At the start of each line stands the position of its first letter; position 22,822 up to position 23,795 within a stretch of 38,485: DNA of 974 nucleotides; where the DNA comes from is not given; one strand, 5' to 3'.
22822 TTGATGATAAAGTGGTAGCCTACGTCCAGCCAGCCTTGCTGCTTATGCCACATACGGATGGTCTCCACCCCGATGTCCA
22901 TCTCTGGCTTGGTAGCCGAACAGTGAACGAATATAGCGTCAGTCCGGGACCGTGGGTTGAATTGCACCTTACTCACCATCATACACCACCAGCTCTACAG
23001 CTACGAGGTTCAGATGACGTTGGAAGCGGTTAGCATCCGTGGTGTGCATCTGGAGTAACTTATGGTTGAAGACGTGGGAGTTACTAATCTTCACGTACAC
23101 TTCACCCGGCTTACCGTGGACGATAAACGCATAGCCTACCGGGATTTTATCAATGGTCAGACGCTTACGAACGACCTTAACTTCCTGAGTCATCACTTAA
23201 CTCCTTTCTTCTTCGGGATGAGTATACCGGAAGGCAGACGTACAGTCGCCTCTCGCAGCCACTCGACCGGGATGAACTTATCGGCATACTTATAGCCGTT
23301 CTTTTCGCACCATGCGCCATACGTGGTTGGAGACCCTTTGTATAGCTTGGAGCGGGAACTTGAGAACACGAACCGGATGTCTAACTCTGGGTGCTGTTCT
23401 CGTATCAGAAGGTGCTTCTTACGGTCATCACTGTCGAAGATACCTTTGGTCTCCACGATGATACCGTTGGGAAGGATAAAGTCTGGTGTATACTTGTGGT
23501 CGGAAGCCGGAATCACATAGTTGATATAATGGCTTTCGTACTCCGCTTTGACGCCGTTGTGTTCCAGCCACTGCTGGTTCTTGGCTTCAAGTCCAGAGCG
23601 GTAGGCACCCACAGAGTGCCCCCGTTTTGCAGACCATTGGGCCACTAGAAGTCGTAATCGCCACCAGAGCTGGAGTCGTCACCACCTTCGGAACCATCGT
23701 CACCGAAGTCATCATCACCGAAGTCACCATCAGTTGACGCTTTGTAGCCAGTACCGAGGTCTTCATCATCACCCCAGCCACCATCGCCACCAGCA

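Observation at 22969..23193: Extra 74-aa gene between endonuclease I and lysozyme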

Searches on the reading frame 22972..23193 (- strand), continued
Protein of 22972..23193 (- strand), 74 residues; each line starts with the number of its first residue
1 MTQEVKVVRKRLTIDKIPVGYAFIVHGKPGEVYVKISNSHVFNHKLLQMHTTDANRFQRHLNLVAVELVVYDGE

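Call 60: fold_search(model_id=the predicted structure, library=pdb)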
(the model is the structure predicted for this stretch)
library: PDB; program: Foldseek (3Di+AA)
matches with E <= 10: 238; with E <= 0.001: 0
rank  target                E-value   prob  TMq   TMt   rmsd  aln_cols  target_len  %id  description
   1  8put_F                1.4e+00  0.75  0.50  0.31   3.5        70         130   11  IF5A in complex with Deoxyhypusine synthase (released 2024-07-03)
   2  4w4u_D                1.4e+00  0.08  0.27  0.08   8.6        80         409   11  Structure of yeast SAGA DUBm with Sgf73 Y57A mutant at 2.8 angstroms resolution (released 2015-07-01)
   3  4w4u_A                1.4e+00  0.08  0.27  0.08   9.2        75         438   12  Structure of yeast SAGA DUBm with Sgf73 Y57A mutant at 2.8 angstroms resolution (released 2015-07-01)
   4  3e19_C                1.5e+00  0.57  0.50  0.48   4.5        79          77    9  Crystal Structure of Iron Uptake Regulatory Protein (FeoA) Solved by Sulfur SAD in a Monoclinic Space Group (released 2008-12-16)
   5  3cpf_B                1.5e+00  0.54  0.48  0.32   6.2        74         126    7  Crystal structure of human eukaryotic translation initiation factor EIF5A (released 2008-04-15)
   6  3mhh_A                1.5e+00  0.08  0.28  0.08   9.1        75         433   12  Structure of the SAGA Ubp8/Sgf11/Sus1/Sgf73 DUB module (released 2010-04-21)
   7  4fk5_A                1.5e+00  0.08  0.27  0.08   9.2        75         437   13  Structure of the SAGA Ubp8(S144N)/Sgf11/Sus1/Sgf73 DUB module (released 2012-07-25)
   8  1bkz_A                1.6e+00  0.07  0.21  0.14   7.4        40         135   10  CRYSTAL STRUCTURE OF HUMAN GALECTIN-7 (released 1998-11-04)
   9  4lj1                  1.8e+00  0.47  0.50  0.31   4.3        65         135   11  RipD (Rv1566c) from Mycobacterium tuberculosis: a non-catalytic NlpC/p60 domain protein with two penta-peptide repeat un (released 2013-11-06)
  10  4g54                  1.8e+00  0.30  0.45  0.19   4.4        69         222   10  Crystal structure of a periplasmic domain of the EpsAB fusion protein of the Vibrio vulnificus type II secretion system (released 2013-01-30)
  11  3er0_A                1.8e+00  0.18  0.36  0.21   9.3        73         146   10  Crystal structure of the full length eIF5A from Saccharomyces cerevisiae (released 2008-12-02)
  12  9evs_1B               1.9e+00  0.28  0.43  0.21   5.0        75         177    7  Structure of the flowering plant mitoribosome with P-site tRNA (released 2025-09-03)
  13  8orr                  1.9e+00  0.08  0.27  0.08   9.1        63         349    8  Outer membrane protein assembly factor BamB from Klebsiella pneumoniae (released 2024-04-24)
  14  4fip_E                2.3e+00  0.07  0.26  0.08   9.0        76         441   12  Structure of the SAGA Ubp8(S144N)/Sgf11(1-72, Delta-ZnF)/Sus1/Sgf73 DUB module (released 2012-07-25)
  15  8bs3_A                2.4e+00  0.10  0.28  0.10   6.0        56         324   18  Structure of USP36 in complex with Fubi-PA (released 2023-07-12)
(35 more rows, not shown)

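Call 62: search_dna_similar(query=P0016, collection=phages, mode=protein, max_evalue=0.001, max_rows=8)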
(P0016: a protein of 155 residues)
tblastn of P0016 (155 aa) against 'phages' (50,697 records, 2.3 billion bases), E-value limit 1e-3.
Records with a match: 218; places in all: 219; records where one place covers at least 80% of the query: 12.
Best place of each record, by identity: 60-80% 180; <60% 38.
By first word of the organism name: Escherichia 87; Salmonella 59; Kayfunavirus 17; Enterobacter 17; Citrobacter 10; Shigella 6; Klebsiella 5; Cronobacter 5; Bacteriophage 2; Hafnia 1; and 9 more.
By host as written in the record: Escherichia coli 47; Salmonella enterica subsp. enterica serovar Typhi 28; - 26; Salmonella enterica subsp. enterica serovar Typhi strain BRD948 10; Enterobacter cloacae 6; Citrobacter freundii CF3 5; Salmonella enterica subsp. enterica serovar Paratyphi C 5; Klebsiella pneumoniae 4; and 57 more.
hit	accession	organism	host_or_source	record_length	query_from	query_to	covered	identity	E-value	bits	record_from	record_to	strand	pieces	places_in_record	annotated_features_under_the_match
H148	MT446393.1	Escherichia virus TH16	Escherichia coli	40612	15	155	91%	39.0%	3e-13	71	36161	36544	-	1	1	record has no annotation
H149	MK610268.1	Hafnia phage vB_HpaA_yong1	Hafnia paralvei LY-23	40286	35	155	78%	45.2%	2e-12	69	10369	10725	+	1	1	hypothetical protein | amidase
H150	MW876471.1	Escherichia phage P762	Escherichia coli EC762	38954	26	155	84%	40.8%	1e-13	72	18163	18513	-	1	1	hypothetical protein | endolysin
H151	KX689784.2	Escherichia phage JSS1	Escherichia coli O153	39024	20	155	88%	38.8%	1e-17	84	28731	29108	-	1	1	hypothetical protein | lysozyme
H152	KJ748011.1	Escherichia phage PE3-1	Escherichia coli O153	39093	20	155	88%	38.8%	1e-17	84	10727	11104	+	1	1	hypothetical protein (x2)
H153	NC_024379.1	Escherichia phage PE3-1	Escherichia coli O153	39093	20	155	88%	38.8%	1e-17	84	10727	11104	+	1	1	hypothetical protein | amidase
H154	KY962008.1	Escherichia phage ST31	Escherichia coli ST130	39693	26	155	84%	40.0%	5e-13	71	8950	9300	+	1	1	hypothetical protein | N-acetyl-anhydromuranmyl-L-alanine amidase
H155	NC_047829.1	Escherichia phage ST31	Escherichia coli ST130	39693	26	155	84%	40.0%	5e-13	71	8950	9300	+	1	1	hypothetical protein | amidase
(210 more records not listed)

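Call 63: search_dna_similar(query=P0015, collection=phages, mode=protein, max_evalue=0.001, max_rows=8)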
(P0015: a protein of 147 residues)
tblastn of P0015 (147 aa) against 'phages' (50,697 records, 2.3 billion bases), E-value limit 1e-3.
Records with a match: 222; places in all: 223; records where one place covers at least 80% of the query: 29.
Best place of each record, by identity: 60-80% 132; <60% 90.
By first word of the organism name: Escherichia 87; Salmonella 59; Enterobacter 18; Kayfunavirus 17; Citrobacter 10; Klebsiella 7; Shigella 6; Cronobacter 5; Bacteriophage 2; Providencia 2; and 9 more.
By host as written in the record: Escherichia coli 47; Salmonella enterica subsp. enterica serovar Typhi 28; - 26; Salmonella enterica subsp. enterica serovar Typhi strain BRD948 10; Enterobacter cloacae 7; Citrobacter freundii CF3 5; Salmonella enterica subsp. enterica serovar Paratyphi C 5; Klebsiella pneumoniae 4; and 60 more.
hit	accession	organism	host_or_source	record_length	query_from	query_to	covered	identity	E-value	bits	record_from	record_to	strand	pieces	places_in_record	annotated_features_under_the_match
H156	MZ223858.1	Enterobacter phage EV136_1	Enterobacter sp.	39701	6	147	97%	46.1%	2e-26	108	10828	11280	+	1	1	hypothetical protein | n-acetylmuramoyl-l-alanine amidase | endonuclease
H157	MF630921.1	Escherichia phage IMM-002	enterotoxigenic Escherichia coli ...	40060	7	147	96%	46.2%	6e-24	101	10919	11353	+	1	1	hypothetical protein | lysozyme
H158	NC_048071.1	Escherichia phage IMM-002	enterotoxigenic Escherichia coli ...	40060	7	147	96%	46.2%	6e-24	101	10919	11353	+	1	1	hypothetical protein | amidase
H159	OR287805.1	Klebsiella phage SEA1f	Klebsiella pneumoniae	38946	6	147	97%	45.4%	6e-25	104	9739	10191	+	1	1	hypothetical protein | lysozyme | endonuclease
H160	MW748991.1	Enterobacter phage IME278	Enterobacter hormaechei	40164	6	147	97%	45.4%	7e-21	93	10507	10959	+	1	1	hypothetical protein | n-acetylmuramoyl-l-alanine amidase | endonuclease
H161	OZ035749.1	Kayfunavirus PDP351P4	-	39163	6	147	97%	44.4%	1e-24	103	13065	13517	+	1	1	record has no annotation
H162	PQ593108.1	Escherichia phage MirsaeidiM_Esher7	Escherichia coli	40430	6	147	97%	44.1%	2e-24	103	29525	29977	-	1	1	hypothetical protein | N-acetyl-anhydromuranmyl-L-alanine amidase | endonuclease I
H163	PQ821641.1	Escherichia phage SD6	Escherichia sp.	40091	6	147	97%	44.1%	7e-24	101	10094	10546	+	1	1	SD6000018: hypothetical protein | SD6000019: hypothetical protein | SD6000017: endonuclease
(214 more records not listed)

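Call 65: search_solved_structures(query=A2, max_evalue=10)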
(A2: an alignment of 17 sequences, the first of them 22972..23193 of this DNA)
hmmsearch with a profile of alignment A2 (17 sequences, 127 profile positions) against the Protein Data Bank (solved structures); distinct sequences matched with E-value up to 10: 1.
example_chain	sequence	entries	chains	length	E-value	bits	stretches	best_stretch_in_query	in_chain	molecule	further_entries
9e2g_0G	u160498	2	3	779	0.71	13.5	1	45-86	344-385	CMF34/CARP4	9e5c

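Call 67: find_homologous_proteins(query=A3, max_evalue=1)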
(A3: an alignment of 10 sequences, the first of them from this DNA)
Query A3 (10 sequences) (74 aa, profile of the alignment): 10 proteins with E <= 1 among 700 candidates.
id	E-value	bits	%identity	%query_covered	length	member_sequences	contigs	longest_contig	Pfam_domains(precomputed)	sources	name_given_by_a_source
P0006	1.2e-35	139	79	95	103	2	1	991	-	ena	-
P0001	3.9e-35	137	99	100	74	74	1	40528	-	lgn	-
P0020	7.0e-35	137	80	95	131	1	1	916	-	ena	-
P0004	1.3e-34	136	79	95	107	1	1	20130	-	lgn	-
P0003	1.4e-34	136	75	97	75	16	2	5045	-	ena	-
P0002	1.7e-34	135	78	100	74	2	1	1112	-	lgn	-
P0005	8.8e-34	133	79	95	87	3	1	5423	-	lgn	-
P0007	1.8e-29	119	77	84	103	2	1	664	-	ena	-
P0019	6.6e-24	101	44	58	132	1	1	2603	-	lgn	-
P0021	8.4e-16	75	43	68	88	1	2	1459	-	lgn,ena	-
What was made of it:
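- Tried and rejected: A second word-indexed search with a more diverse core profile added no new lineage (call 67).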

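Call 72: find_encoding_contigs(protein=P0019, flank=3000, max_places=3)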
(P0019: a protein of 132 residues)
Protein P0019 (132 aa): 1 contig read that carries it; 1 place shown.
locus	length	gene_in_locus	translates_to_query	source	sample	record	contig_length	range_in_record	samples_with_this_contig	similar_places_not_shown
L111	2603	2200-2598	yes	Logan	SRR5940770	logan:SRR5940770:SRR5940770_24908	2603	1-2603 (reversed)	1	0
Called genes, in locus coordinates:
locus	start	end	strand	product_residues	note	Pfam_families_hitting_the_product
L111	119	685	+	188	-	-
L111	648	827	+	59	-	PF26839:DUF8272 (faint)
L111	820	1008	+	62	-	PF16857:RNA_pol_inhib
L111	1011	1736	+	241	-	PF21265:SBB_T7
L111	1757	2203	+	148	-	PF05367:Phage_endo_I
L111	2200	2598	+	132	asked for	-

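Call 73: find_encoding_contigs(protein=P0021, flank=3000, max_places=3)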
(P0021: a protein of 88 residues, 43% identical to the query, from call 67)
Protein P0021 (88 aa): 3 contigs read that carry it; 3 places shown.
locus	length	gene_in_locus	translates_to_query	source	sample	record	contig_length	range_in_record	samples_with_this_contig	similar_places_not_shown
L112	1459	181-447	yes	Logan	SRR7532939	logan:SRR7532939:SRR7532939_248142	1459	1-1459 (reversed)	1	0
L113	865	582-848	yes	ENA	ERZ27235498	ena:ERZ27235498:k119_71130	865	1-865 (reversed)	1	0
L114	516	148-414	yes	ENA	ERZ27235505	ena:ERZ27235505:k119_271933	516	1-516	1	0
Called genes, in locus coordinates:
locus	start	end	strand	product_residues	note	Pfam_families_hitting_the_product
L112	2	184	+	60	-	?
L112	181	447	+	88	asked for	-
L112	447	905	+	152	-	PF01510:Amidase_2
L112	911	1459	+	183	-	?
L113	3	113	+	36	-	?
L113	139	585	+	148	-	PF05367:Phage_endo_I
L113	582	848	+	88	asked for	-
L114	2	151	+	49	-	?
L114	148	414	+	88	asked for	-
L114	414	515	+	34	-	?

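Call 77: find_homologous_proteins(query=P0013, max_evalue=0.01)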
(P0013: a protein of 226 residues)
Query P0013 (226 aa): 250 proteins with E <= 0.01 among 432 candidates; the best 120 are listed.
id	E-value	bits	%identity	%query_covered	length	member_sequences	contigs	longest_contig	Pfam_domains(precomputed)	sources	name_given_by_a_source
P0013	2.1e-149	513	100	100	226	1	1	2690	-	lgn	-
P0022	9.9e-130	449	88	100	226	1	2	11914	-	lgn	-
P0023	9.4e-120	416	83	100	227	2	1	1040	-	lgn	-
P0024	7.8e-112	391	79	100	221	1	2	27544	-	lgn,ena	-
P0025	8.3e-111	387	78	100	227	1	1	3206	-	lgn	-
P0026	2.4e-81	291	52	100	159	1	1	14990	-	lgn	-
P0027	7.5e-81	289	62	100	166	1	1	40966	-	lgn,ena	-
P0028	8.2e-81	289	66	95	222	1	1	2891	-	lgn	-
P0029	1.5e-80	288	73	59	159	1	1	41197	-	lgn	-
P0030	3.7e-78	280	52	100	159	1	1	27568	-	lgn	-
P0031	4.7e-77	277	59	100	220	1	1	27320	-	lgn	-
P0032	4.3e-76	274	73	59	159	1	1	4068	-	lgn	-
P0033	7.9e-76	273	65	67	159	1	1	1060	-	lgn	-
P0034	8.0e-76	273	51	100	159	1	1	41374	-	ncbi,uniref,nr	ncbi:hypothetical protein [Kosakonia phage Kc166A]|uniref:Uncharacterized protein n=1 Tax=Kosakonia 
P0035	2.2e-70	255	65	67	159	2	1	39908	-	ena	-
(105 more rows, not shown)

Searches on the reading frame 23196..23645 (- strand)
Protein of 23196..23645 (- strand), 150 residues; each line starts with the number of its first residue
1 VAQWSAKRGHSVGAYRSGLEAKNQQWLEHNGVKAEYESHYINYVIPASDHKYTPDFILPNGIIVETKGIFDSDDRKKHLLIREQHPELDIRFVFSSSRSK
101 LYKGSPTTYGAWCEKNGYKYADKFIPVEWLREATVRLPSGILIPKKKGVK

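Call 4: search_protein_families(library=pfam, proteins=[window:23196-23645:-], max_evalue=1)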
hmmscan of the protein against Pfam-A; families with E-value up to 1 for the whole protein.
window:23196-23645:- (150 aa): 2 families
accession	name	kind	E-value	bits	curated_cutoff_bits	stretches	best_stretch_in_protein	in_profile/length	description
PF05367.17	Phage_endo_I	-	4.6e-81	270.2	29.1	1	1-147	1-147/149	Phage endonuclease I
PF19246.4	DUF5894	-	0.26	11.3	25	1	111-120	31-40/57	Family of unknown function (DUF5894)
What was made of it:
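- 23193..23645 (-): Gene 3, endonuclease I. Its TGA stop (23195-23193) shares one base with the gene 3.2 ATG. Pfam PF05367, E 4.6e-81 (call 4).
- Checked: Overlap with gene 3: the endonuclease I gene (Pfam Phage_endo_I, E 4.6e-81, call 4) ends with TGA at 23195-23193, so the A at 23193 is shared (TGATG).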

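Call 5: search_protein_families(library=phrogs, proteins=[window:23196-23645:-], max_evalue=1)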
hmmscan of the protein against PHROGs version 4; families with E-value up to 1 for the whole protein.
window:23196-23645:- (150 aa): 12 families
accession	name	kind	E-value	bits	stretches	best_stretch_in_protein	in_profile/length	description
phrog_945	-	DNA, RNA and nucleotide metabolism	1.6e-61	207.3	1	4-145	3-144/145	endonuclease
phrog_27028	-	DNA, RNA and nucleotide metabolism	1.2e-49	167.3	1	80-150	2-72/72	endonuclease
phrog_9019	-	DNA, RNA and nucleotide metabolism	9.7e-06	26.7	1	13-104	57-144/160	Holliday junction resolvase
phrog_15427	-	DNA, RNA and nucleotide metabolism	4.3e-05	24.3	1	7-59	159-208/270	endonuclease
phrog_22215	-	unknown function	0.00028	21.7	1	13-67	215-271/324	-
phrog_218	-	connector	0.00038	21.5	1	14-59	24-73/148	head closure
phrog_21138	-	unknown function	0.008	17.8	1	15-77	15-77/198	-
phrog_28191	-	unknown function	0.033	14.5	1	34-121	102-194/255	-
phrog_38405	-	unknown function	0.12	13.4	1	19-80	39-97/129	-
phrog_29037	-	DNA, RNA and nucleotide metabolism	0.13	12.7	1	16-88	137-204/241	endonuclease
phrog_38382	-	unknown function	0.14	13.2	0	7-45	71-107/121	-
phrog_190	-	DNA, RNA and nucleotide metabolism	0.22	11.8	1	51-96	236-285/338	Holliday junction resolvase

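Call 49: find_related_loci(query=window:23196-23645:-, collection=viral_contigs, flank=2500)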
Query window:23196-23645:- (150 aa) in viral_contigs; peptide patterns used: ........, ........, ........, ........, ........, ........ (x = any residue, [..] = any of these).
600 stretches matched a pattern (row limit reached: there are more); 591 encode a relative of the query (tblastn E <= 1e-3); the best 80 are kept; 80 distinct loci.
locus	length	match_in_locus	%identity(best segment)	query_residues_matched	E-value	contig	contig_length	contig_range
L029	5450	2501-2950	99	1-150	2e-100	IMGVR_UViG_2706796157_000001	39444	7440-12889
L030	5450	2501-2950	99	1-150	2e-100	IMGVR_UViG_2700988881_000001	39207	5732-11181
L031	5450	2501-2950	97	1-150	1e-99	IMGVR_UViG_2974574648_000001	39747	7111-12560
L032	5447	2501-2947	92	1-150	2e-93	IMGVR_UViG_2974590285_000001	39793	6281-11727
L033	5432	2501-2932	92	1-144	5e-92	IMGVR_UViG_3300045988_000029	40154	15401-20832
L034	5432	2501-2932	92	1-144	4e-92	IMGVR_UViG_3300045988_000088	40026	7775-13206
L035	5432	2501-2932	92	1-144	5e-92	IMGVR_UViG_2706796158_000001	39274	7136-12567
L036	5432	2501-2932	92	1-144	5e-92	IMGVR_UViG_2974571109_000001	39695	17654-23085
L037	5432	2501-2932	92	1-144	5e-92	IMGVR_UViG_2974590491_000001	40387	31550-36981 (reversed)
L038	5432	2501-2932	92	1-144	8e-92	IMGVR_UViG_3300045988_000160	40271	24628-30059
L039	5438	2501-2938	88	5-150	2e-88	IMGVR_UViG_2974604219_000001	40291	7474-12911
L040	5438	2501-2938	86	5-150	5e-84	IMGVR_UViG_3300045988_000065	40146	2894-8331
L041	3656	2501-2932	85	1-144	7e-82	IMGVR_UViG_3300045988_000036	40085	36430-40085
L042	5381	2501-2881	73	4-132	1e-60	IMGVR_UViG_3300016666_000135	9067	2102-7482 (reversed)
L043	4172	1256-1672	70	1-138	3e-60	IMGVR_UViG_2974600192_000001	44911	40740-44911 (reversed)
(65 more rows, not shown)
